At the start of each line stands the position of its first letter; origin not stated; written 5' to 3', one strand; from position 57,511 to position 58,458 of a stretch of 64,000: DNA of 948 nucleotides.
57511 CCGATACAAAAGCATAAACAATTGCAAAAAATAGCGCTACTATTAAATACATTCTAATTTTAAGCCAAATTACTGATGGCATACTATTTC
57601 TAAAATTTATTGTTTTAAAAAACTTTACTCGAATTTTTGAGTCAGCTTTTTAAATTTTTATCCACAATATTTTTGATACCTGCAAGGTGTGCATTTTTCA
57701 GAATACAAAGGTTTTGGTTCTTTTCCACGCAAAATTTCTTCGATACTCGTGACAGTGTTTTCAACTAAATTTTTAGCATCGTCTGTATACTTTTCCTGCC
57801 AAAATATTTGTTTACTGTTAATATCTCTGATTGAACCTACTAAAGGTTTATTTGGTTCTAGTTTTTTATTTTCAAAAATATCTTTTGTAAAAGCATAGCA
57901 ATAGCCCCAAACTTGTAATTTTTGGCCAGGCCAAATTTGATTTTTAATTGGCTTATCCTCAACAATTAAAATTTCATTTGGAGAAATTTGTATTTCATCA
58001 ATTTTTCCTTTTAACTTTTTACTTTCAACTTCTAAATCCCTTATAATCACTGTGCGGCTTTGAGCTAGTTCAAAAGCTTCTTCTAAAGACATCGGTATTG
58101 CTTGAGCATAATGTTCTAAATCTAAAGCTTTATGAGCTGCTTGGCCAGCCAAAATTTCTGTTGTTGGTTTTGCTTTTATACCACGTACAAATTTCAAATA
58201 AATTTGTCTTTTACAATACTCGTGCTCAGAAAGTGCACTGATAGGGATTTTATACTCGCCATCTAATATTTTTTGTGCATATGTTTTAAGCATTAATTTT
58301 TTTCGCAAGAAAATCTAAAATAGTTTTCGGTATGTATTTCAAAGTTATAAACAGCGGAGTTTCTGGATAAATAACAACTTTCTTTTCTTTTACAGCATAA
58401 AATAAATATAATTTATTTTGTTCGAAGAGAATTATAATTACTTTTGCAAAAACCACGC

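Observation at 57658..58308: Orphan Cas4-like nuclease with no CRISPR-cas context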

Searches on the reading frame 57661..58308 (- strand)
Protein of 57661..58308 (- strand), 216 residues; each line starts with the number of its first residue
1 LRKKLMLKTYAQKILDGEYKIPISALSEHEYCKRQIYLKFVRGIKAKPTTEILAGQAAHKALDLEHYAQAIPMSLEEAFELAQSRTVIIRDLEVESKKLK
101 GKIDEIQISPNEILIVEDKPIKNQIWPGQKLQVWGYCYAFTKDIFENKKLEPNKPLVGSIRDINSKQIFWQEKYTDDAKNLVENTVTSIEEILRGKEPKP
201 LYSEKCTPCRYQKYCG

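Call 3: search_protein_families(library=pfam, proteins=[window:57661-58308:-], max_evalue=1)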
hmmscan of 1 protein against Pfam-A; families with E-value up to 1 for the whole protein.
window:57661-58308:- (216 aa): 5 families
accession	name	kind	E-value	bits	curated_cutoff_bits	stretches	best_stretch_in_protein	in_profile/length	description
PF01930.23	Cas_Cas4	-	1.2e-10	42.1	22.7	1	25-215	4-158/160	Domain of unknown function DUF83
PF12705.13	PDDEXK_1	-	1.6e-07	32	22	1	83-215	106-246/247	PD-(D/E)XK nuclease superfamily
PF06023.18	Csa1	-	0.00044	20.2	27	1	21-64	45-89/292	CRISPR-associated exonuclease Csa1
PF08378.17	NERD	-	0.031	15.2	22.1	1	81-138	16-73/111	Nuclease-related domain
PF09810.15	Exo5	-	0.44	10.4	25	1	20-75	13-67/367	Exonuclease V - a 5' deoxyribonuclease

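Call 4: search_protein_families(library=ncbifam, proteins=[window:57661-58308:-], max_evalue=1)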
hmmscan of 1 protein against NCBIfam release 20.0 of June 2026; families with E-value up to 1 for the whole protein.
window:57661-58308:- (216 aa): 4 families
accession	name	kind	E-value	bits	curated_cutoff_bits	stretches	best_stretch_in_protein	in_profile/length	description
TIGR00372.1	cas4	equivalog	4e-17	62.6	65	1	21-215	1-178/180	CRISPR-associated protein Cas4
NF049935.1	cas4g_cas1g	exception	1.9e-12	46.4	560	1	21-215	2-189/546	CRISPR-associated endonuclease Cas4g/Cas1g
TIGR04328.1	cas4_PREFRAN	exception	3.3e-06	27.2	70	1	23-216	3-176/178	type V CRISPR-associated protein Cas4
TIGR01896.1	cas_AF1879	equivalog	0.00021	21.1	103.35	1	31-106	44-121/273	type I-A CRISPR-associated protein Cas4/Csa1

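Call 5: search_solved_structures(query=window:57661-58308:-, max_evalue=10, show_alignments=3)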
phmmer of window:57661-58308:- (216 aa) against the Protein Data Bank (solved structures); distinct sequences matched with E-value up to 10: 2.
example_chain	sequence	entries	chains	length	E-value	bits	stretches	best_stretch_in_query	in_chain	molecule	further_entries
1p9r_A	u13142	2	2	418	0.62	13.1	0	99-189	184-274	General secretion pathway protein E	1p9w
7mi4_A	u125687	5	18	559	1.9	11.5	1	20-62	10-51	CRISPR-associated exonuclease Cas4/endonuclease Cas1 fusion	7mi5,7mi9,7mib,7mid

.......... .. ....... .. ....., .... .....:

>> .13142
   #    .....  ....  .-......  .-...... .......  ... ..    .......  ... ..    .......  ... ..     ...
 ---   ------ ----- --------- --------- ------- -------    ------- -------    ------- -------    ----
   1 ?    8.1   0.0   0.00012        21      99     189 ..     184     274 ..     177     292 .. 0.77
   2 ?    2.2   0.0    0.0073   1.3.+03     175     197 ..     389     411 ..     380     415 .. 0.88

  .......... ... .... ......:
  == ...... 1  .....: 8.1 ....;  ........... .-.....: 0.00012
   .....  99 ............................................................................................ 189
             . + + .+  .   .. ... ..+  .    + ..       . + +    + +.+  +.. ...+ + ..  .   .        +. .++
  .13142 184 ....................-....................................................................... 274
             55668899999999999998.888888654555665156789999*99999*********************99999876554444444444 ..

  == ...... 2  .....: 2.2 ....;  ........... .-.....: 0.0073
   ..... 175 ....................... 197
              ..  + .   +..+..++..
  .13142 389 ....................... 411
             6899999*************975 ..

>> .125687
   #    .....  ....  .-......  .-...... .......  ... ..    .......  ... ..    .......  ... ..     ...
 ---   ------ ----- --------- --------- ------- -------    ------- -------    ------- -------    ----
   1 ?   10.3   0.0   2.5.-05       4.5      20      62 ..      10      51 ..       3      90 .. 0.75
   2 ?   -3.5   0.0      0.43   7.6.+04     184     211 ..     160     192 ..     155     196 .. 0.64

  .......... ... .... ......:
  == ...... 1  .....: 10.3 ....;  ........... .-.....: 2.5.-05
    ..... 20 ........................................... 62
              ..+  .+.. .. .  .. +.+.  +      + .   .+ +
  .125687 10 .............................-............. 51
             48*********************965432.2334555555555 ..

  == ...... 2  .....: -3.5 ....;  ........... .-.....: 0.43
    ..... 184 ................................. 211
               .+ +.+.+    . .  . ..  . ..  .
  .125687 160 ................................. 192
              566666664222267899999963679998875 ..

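Call 10: find_homologous_proteins(query=window:57661-58308:-)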
Query window:57661-58308:- (216 aa): 1 proteins with E <= 0.001 among 387 candidates.
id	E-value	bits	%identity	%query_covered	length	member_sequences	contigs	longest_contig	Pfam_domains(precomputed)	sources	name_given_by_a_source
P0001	2.4e-136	470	100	98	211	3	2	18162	PF01930.24,PF12705.14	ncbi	ncbi:MAG: CRISPR-associated protein Cas4 [Candidatus Nanoarchaeia archaeon]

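Call 11: search_protein_families(library=padloc, proteins=[window:57661-58308:-], max_evalue=1)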
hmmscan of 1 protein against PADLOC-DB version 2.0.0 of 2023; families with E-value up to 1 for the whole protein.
window:57661-58308:- (216 aa): 22 families
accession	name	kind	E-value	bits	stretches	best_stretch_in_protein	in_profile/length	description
PDLC00943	Cas4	-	1e-17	62.6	1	21-215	1-178/180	CRISPR-associated protein Cas4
PDLC01250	Cas4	-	1.7e-17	62.2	1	21-215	1-167/168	"CAS-I,CAS-II,CAS-III,CAS-IV,CAS-V,CAS-VI; acquisition_associated"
PDLC02083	Cas4_II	-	7e-17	60.4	1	20-215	1-183/186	-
PDLC02034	Cas4d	-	2.4e-14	51.5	1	19-215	4-180/192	-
PDLC01611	Cas4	-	5.3e-12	44.3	1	24-215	3-156/158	"CAS-I,CAS-II,CAS-III,CAS-IV,CAS-V,CAS-VI; acquisition_associated"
PDLC01747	Cas1g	-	2.4e-11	40.9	1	21-215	1-176/523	-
PDLC01447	Cas4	-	3.2e-11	42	1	20-215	4-157/161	"CAS-I,CAS-II,CAS-III,CAS-IV,CAS-V,CAS-VI; acquisition_associated"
PDLC00944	Cas4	-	4.1e-10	38.1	1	22-215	2-176/177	Cas4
PDLC02035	Cas4d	-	1.7e-09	35.5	2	91-215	57-174/196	-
PDLC01773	Cas4c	-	1.4e-08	32.4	2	16-133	15-120/229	-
PDLC02087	Cas4b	-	2.6e-07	28.9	1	21-215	3-188/189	-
PDLC00945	Cas4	-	8.9e-07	27.2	1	23-216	3-176/178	"CRISPR-associated protein Cas4, subtype PREFRAN"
PDLC01771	Cas4b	-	1.6e-05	23.2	1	102-215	59-158/162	-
PDLC01463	Cas4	-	4.3e-05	21.4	1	20-66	43-89/268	"CAS-I,CAS-II,CAS-III,CAS-IV,CAS-V,CAS-VI; acquisition_associated"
PDLC00942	Cas4a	-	5.5e-05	21.1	1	31-106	44-121/273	"CRISPR-associated protein Cas4/Csa1, subtype I-A/APERN"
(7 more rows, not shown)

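Call 12: search_protein_families(library=phrogs, proteins=[window:57661-58308:-], max_evalue=1)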
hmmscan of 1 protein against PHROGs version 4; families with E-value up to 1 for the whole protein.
window:57661-58308:- (216 aa): 7 families
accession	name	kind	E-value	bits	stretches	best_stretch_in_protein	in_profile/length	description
phrog_1706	-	DNA, RNA and nucleotide metabolism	3.5e-05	24.4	1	19-215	45-242/293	CRISPR/Cas system associated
phrog_21557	-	unknown function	0.0019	18.9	1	86-163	53-129/249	-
phrog_35024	-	unknown function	0.005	16.6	1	23-133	9-112/572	-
phrog_14456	-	unknown function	0.02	16.4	1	135-181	17-63/105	-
phrog_5993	-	unknown function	0.16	13.1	1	169-213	4-48/84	-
phrog_34418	-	unknown function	0.18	13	1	51-119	43-110/129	-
phrog_26291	-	unknown function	0.65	11.5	0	74-114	45-85/100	-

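Call 14: find_encoding_contigs(protein=P0001, flank=10000)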
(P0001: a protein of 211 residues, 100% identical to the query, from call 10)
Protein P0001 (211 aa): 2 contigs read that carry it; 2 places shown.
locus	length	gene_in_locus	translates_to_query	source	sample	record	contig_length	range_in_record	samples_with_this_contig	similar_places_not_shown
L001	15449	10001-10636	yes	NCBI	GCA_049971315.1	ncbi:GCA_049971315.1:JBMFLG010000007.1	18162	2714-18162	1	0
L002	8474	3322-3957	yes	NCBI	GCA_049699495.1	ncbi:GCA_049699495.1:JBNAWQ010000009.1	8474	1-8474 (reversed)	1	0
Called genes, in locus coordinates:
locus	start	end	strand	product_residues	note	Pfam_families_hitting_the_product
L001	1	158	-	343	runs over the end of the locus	PF01555:N6_N4_Mtase, PF03602:Cons_hypoth95 (faint), PF01170:UPF0020, PF09445:Methyltransf_15 (weak), PF13847:Methyltransf_31 (weak)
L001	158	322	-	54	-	-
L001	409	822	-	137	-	PF04472:SepF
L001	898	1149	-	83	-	PF03685:UPF0147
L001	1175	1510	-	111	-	-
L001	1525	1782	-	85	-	PF09341:Pcc1 (weak)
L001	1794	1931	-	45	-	-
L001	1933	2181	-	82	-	PF01780:Ribosomal_L37ae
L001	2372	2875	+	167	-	PF01951:Archease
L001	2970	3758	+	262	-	PF01026:TatD_DNase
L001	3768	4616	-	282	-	PF09754:PAC2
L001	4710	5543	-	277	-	-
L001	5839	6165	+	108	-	PF04032:Rpr2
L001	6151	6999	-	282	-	PF00565:SNase, PF00932:LTD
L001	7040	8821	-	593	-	PF07973:tRNA_SAD, PF00587:tRNA-synt_2b, PF03129:HGTP_anticodon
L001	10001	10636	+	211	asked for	PF01930:Cas_Cas4, PF12705:PDDEXK_1 (faint)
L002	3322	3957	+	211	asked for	PF01930:Cas_Cas4, PF12705:PDDEXK_1 (faint)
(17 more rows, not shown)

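Call 27: search_protein_families(library=padloc, alignment_id=A1, max_evalue=0.00001)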
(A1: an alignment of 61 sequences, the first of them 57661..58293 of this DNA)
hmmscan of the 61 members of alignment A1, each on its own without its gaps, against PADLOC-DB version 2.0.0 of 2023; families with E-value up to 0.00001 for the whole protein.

A. member 1, window:57661-58293:- (211 aa): 12 families
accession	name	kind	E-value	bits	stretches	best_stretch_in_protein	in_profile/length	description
PDLC00943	Cas4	-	9.7e-18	62.7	1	16-210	1-178/180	CRISPR-associated protein Cas4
PDLC01250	Cas4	-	1.5e-17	62.4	1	16-210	1-167/168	"CAS-I,CAS-II,CAS-III,CAS-IV,CAS-V,CAS-VI; acquisition_associated"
PDLC02083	Cas4_II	-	6.5e-17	60.5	1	15-210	1-183/186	-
PDLC02034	Cas4d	-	2.2e-14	51.6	1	14-210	4-180/192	-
PDLC01611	Cas4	-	4.9e-12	44.4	1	19-210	3-156/158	"CAS-I,CAS-II,CAS-III,CAS-IV,CAS-V,CAS-VI; acquisition_associated"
PDLC01747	Cas1g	-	2.2e-11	41.1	1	16-210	1-176/523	-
PDLC01447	Cas4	-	2.9e-11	42.1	1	15-210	4-157/161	"CAS-I,CAS-II,CAS-III,CAS-IV,CAS-V,CAS-VI; acquisition_associated"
PDLC00944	Cas4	-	3.8e-10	38.2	1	17-210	2-176/177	Cas4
PDLC02035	Cas4d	-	1.5e-09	35.6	1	86-210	57-174/196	-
PDLC01773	Cas4c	-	1.9e-08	32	0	13-128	17-120/229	-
PDLC02087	Cas4b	-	2.4e-07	29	1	16-210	3-188/189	-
PDLC00945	Cas4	-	8.2e-07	27.3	1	18-211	3-176/178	"CRISPR-associated protein Cas4, subtype PREFRAN"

B. families by the number of members that match (of 61 scanned): 39 families (the first 25 are shown)
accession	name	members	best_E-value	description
PDLC04140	mad8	3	1.2e-19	mads_8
PDLC03707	HEase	1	5.7e-99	homing endonuclease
PDLC02196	IetA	1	8.4e-89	-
PDLC04232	IetA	1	2.7e-77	-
PDLC02195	IetA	1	7.1e-72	-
PDLC04231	IetA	1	1.9e-44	-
PDLC02865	DpdF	1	2.6e-39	DpdF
PDLC00915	TRIP13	1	5.7e-35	TRIP13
PDLC00914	TRIP13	1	6.9e-27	TRIP13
PDLC01096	C3a212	1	7.9e-27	SNc+LTD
PDLC04134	mad2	1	9.2e-21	mads_2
PDLC04105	HerA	1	2e-18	-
PDLC00943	Cas4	1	9.7e-18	CRISPR-associated protein Cas4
PDLC01250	Cas4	1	1.5e-17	"CAS-I,CAS-II,CAS-III,CAS-IV,CAS-V,CAS-VI; acquisition_associated"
PDLC00441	ThsC2|ThsC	1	3.2e-17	HIT family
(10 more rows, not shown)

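Call 28: search_protein_representatives(protein=window:57661-58293:-)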
Query: 211 residues. Proteins with E-value up to 0.001 (for the whole library): 173; up to 1e-10: 82; up to 1e-30: 4. The best 150 are listed.
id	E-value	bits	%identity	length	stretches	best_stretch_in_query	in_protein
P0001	6.8e-137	470.3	100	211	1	1-211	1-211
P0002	1.4e-40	155.8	45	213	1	4-210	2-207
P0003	1.6e-32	129.4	42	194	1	15-210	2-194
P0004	5.6e-31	124.4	43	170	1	48-210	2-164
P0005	3.5e-29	118.5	38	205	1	15-207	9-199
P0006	5.3e-28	114.7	31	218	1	13-210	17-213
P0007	1.1e-26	110.3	38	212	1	13-210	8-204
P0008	8.0e-26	107.5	34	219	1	7-210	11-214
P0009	1.5e-25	106.7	38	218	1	14-210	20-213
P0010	5.7e-25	104.8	36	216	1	10-210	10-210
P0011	7.9e-25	104.3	31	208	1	15-210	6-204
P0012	2.7e-24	102.5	31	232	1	8-210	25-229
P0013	1.1e-23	100.6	33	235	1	9-210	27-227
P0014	5.0e-23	98.4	39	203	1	16-210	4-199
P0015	9.4e-23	97.5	31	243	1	12-210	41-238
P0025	3.1e-20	89.3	28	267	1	13-207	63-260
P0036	1.1e-16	77.6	29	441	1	10-210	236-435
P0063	2.6e-13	66.7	30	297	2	36-198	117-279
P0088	2.8e-10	56.8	29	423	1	16-210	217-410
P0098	1.7e-09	54.2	28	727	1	14-210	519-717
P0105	2.3e-08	50.5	28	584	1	15-210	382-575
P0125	9.3e-07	45.3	27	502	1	13-210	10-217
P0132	2.4e-06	43.9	29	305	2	81-168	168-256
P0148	4.6e-05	39.7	48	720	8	99-143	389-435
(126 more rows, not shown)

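Call 35: find_related_loci(query=A4, collection=genome_contigs, flank=10000)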
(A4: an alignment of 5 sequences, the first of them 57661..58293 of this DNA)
Query A4 (211 aa) in genome_contigs; peptide patterns used: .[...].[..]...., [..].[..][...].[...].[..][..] (x = any residue, [..] = any of these).
145 stretches matched a pattern; 87 encode a relative of the query (tblastn E <= 1e-3); the best 80 are kept; 80 distinct loci.
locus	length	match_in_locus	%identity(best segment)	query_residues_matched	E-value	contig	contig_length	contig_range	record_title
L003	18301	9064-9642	41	16-210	5e-41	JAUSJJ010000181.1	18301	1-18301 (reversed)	MAG: Dehalococcoidia bacterium isolate E14_metabat.bin.299_sub E14_k141_363504, whole genome shotgun sequence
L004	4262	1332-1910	39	16-210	3e-37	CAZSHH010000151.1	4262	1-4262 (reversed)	MAG TPA_asm: uncultured Dehalococcoidales bacterium isolate SRP192927_co7_640 genome assembly, contig: NODE_51997_length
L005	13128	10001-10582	36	15-210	6e-37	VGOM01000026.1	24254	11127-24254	MAG: Chloroflexi bacterium isolate M_DeepCast_400m_m2_020 M_DeepCast_400m_m2_020_Ga0194112_10002899, whole genome shotgu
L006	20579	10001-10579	40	15-210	1e-35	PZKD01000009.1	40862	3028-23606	Archaeon SCG-AAA382B04 isolate SCG-AAA382B04 AAA382B04_9, whole genome shotgun sequence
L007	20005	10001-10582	36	15-210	3e-35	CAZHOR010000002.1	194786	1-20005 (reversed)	MAG TPA_asm: uncultured archaeon isolate SRP141376_co2_3 genome assembly, contig: NODE_113_length_194786_cov_9.099465, w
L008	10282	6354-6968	34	4-210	5e-35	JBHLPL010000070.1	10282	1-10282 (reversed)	MAG: Promethearchaeota archaeon isolate H2M.186 H2M.186@7634, whole genome shotgun sequence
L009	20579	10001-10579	37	16-210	3e-35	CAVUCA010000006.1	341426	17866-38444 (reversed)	MAG: uncultured Chloroflexia bacterium isolate MFD00905.bin.2.93 genome assembly, contig: contig_41188, whole genome sho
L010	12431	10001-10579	37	16-210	4e-35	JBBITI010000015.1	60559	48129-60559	MAG: Dehalococcoidales bacterium isolate CYS170214_bin_393 NODE_345_length_60559_cov_4.785254, whole genome shotgun sequ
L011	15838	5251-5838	35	13-210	1e-34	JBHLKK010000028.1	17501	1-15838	MAG: Candidatus Hodarchaeota archaeon isolate DZ1B.307 DZ1B.307@9396, whole genome shotgun sequence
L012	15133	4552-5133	35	15-210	3e-34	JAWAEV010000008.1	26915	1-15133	MAG: Candidatus Altiarchaeota archaeon isolate QQ_201907_bins_163 QQ_201907_bins_163_scaffold_8, whole genome shotgun se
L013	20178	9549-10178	32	1-210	6e-34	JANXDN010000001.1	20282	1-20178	MAG: Candidatus Aenigmatarchaeota archaeon isolate SKYB117 NODE_1_length_20282_cov_3.691512, whole genome shotgun sequen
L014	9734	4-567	36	21-210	2e-33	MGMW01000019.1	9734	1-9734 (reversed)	MAG: Chloroflexi bacterium RBG_13_53_26 RBG_13_scaffold_13022, whole genome shotgun sequence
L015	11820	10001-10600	34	8-210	9e-33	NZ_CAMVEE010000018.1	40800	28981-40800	MAG: uncultured Methanobrevibacter sp. isolate SRR8387718_bin.72_metaWRAP_v1.3_MAG ERZ14209544.1421, whole genome shotgu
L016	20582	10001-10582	35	15-210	1e-32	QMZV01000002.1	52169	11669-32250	MAG: Candidatus Aenigmatarchaeota archaeon isolate B34_G15 B34_Guay15_scaffold_00025, whole genome shotgun sequence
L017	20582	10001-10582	32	15-210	3e-32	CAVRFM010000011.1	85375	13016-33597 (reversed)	MAG: uncultured Chloroflexia bacterium isolate MFD04492.bin.1.138 genome assembly, contig: contig_34813, whole genome sh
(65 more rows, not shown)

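Call 37: predict_structure(alignment_id=A2)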
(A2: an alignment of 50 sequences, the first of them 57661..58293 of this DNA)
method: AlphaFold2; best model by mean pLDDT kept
length: 211 residues; sequences in the alignment: 50
mean_pLDDT: 95.3   pTM: 0.91
mean pLDDT of the five models: 95.3, 95.1, 95.1, 94.7, 94.4
residues with pLDDT >= 90: 195; 70-90: 15; 50-70: 1; < 50: 0
segments of 3 or more residues with pLDDT < 50: none
pLDDT, mean of each block of 10 residues (from residue 1): 90 98 97 97 92 93 95 97 97 98 98 95 98 97 89 97 98 98 98 89 93 83
secondary structure, 60 per line:
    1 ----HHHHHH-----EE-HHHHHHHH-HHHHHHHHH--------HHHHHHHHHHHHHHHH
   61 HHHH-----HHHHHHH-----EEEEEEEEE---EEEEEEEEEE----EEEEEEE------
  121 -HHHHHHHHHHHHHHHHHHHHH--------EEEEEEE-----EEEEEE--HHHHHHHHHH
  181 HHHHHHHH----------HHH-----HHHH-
elements in order: H5-10 H19-26 H28-36 H45-64 H70-76 E82-90 E94-103 E108-114 H122-142 E151-157 E163-168 H171-188 H207-210
